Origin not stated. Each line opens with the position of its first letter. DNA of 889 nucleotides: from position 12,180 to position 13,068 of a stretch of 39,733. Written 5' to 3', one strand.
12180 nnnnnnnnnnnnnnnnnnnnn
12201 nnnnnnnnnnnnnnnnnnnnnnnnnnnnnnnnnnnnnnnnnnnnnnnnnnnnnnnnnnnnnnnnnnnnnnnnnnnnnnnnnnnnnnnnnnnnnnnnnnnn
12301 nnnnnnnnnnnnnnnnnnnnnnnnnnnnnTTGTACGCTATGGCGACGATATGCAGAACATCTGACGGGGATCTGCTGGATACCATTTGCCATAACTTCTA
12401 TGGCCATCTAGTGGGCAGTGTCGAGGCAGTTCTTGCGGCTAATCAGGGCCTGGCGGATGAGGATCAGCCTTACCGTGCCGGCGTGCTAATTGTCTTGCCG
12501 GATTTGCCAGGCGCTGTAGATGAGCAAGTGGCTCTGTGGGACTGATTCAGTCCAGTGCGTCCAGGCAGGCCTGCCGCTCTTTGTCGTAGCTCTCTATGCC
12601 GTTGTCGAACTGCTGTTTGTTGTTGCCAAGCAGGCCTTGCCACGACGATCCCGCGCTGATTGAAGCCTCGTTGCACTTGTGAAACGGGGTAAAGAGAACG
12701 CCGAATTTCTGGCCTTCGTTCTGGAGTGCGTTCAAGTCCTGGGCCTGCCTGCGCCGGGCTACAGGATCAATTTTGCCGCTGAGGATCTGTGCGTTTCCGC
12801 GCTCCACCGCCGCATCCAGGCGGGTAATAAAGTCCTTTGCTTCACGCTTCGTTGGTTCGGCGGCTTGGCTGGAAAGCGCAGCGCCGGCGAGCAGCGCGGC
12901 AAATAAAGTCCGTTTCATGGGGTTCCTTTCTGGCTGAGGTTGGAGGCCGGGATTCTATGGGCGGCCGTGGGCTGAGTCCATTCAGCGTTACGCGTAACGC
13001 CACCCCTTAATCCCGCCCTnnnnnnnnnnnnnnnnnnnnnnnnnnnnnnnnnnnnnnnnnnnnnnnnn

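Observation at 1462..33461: Thirteen copies of the palindrome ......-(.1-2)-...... scattered around the genome, independent of reading frame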

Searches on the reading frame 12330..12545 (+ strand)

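Call 103: search_protein_families(library=phrogs, proteins=[window:12330-12545:+], max_evalue=0.001)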
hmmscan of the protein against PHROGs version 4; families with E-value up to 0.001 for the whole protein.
window:12330-12545:+ (71 aa): 1 family
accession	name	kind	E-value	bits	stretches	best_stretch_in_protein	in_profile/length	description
phrog_46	-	tail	1e-18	68.6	1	3-71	5-74/130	baseplate hub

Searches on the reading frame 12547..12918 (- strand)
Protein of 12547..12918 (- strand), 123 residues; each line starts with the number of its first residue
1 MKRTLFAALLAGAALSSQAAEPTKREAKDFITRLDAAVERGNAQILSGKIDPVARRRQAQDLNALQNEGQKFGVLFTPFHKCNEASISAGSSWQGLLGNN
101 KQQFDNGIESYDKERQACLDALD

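Call 34: search_protein_families(library=phrogs, proteins=[window:12547-12918:-], max_evalue=0.01)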
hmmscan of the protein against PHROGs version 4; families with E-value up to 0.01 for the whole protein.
window:12547-12918:- (123 aa): 0 families
